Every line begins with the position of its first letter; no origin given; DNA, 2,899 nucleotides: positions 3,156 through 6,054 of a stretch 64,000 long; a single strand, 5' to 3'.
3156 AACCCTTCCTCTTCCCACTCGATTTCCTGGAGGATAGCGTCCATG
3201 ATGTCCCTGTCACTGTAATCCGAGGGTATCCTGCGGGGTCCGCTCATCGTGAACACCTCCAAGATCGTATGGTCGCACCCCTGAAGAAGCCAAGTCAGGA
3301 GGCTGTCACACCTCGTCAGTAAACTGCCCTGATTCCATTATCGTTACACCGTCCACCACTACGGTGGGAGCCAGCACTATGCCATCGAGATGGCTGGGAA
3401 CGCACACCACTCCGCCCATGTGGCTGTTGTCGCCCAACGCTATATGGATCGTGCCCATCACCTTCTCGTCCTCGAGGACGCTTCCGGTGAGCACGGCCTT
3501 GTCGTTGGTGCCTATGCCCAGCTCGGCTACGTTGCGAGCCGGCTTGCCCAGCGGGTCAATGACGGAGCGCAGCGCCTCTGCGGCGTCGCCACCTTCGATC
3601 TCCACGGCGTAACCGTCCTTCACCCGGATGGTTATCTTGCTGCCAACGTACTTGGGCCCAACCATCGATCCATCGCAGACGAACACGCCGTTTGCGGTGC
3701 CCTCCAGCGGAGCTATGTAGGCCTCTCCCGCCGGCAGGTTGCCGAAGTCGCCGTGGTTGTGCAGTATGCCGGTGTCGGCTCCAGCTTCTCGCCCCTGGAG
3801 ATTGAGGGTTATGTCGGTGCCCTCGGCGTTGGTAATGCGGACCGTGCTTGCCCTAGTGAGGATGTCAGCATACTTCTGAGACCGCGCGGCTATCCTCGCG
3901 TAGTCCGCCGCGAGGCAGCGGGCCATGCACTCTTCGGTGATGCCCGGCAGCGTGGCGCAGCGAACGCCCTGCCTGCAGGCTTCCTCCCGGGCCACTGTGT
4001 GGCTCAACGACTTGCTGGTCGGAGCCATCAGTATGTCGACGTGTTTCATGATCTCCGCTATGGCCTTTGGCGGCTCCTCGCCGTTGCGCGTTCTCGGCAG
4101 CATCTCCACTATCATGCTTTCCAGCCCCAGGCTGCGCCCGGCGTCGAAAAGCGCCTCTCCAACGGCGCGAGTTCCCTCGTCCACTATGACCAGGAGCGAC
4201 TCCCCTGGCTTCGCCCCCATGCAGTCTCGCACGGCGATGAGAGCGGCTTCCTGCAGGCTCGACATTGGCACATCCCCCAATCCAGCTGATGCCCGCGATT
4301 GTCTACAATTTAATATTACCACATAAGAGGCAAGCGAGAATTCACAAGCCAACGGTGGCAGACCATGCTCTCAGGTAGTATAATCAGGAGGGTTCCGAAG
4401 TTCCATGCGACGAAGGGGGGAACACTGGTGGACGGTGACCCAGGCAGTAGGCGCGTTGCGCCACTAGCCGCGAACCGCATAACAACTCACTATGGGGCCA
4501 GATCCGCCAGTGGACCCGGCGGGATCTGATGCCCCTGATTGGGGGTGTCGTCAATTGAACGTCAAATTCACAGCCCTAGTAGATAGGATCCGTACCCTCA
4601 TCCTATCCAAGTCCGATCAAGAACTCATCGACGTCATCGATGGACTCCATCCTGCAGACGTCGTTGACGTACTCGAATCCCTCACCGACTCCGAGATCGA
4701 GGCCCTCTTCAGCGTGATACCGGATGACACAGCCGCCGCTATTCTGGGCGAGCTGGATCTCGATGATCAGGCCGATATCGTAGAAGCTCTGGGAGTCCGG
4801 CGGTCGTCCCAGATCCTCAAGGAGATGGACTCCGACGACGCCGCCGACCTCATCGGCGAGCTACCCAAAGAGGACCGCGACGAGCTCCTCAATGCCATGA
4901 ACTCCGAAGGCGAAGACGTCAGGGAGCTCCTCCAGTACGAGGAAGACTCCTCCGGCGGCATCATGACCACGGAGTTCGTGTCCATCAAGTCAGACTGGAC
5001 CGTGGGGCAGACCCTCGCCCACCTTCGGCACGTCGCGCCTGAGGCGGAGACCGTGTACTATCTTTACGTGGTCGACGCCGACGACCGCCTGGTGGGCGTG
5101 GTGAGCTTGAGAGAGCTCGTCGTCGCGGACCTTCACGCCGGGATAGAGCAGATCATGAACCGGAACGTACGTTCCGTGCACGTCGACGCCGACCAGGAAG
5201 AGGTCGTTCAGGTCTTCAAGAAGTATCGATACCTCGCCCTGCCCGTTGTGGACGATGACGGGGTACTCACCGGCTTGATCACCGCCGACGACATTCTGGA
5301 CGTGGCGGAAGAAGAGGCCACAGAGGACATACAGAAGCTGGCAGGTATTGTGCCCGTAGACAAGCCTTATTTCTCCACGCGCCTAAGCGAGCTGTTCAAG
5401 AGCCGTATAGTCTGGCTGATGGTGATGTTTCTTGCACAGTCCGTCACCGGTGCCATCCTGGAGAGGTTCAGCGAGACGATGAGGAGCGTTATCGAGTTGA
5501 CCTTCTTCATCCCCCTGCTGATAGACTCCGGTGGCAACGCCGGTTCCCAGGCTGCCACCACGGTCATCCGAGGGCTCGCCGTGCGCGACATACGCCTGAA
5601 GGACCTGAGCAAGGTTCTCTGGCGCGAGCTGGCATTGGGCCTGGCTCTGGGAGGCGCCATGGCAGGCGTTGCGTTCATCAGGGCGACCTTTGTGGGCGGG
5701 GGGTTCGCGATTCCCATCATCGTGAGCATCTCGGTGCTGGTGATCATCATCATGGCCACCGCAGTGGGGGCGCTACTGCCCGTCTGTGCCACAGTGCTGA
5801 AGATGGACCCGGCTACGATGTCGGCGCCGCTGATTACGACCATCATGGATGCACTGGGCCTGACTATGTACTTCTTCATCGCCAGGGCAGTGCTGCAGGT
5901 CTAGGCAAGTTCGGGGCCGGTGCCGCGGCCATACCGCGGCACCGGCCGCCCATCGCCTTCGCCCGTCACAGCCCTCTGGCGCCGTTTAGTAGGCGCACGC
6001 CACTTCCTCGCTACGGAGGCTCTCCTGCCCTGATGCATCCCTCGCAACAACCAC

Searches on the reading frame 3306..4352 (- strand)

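Call 27: search_protein_families(library=pfam, proteins=[window:3306-4352:-], max_evalue=0.0001)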
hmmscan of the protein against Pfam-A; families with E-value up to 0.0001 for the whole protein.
window:3306-4352:- (348 aa): 1 family
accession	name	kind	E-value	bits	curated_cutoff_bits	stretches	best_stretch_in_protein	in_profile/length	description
PF02073.20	Peptidase_M29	-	2.3e-14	53.5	27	1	149-309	183-349/406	Thermophilic metalloprotease (M29)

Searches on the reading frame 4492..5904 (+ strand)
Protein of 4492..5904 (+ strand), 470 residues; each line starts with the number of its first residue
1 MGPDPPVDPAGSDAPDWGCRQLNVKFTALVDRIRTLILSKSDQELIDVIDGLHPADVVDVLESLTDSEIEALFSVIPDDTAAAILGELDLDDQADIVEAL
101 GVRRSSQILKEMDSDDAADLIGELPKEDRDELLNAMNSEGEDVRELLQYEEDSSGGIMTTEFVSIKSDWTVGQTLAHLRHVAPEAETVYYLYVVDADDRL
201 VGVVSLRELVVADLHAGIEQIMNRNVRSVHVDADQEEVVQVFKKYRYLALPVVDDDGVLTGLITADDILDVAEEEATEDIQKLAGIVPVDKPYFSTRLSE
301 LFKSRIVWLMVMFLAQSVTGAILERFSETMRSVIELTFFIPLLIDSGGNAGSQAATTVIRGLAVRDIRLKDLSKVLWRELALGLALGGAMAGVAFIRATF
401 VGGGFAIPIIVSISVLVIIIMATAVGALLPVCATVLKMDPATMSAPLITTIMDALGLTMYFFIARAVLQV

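Call 27: search_protein_families(library=pfam, proteins=[window:4492-5904:+], max_evalue=0.0001)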
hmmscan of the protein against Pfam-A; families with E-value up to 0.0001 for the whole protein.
window:4492-5904:+ (470 aa): 4 families
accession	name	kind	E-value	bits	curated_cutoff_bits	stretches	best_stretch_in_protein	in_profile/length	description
PF01769.21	MgtE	-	6.8e-31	107.6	27.6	1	340-463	1-125/125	Divalent cation transporter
PF03448.22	MgtE_N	-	9.1e-27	94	25.9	1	52-152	1-102/102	MgtE intracellular N domain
PF00571.33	CBS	-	2.1e-21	76.4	24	2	218-272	1-55/57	CBS domain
PF14841.11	FliG_M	-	1.8e-05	25.3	25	0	108-136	19-47/76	FliG middle domain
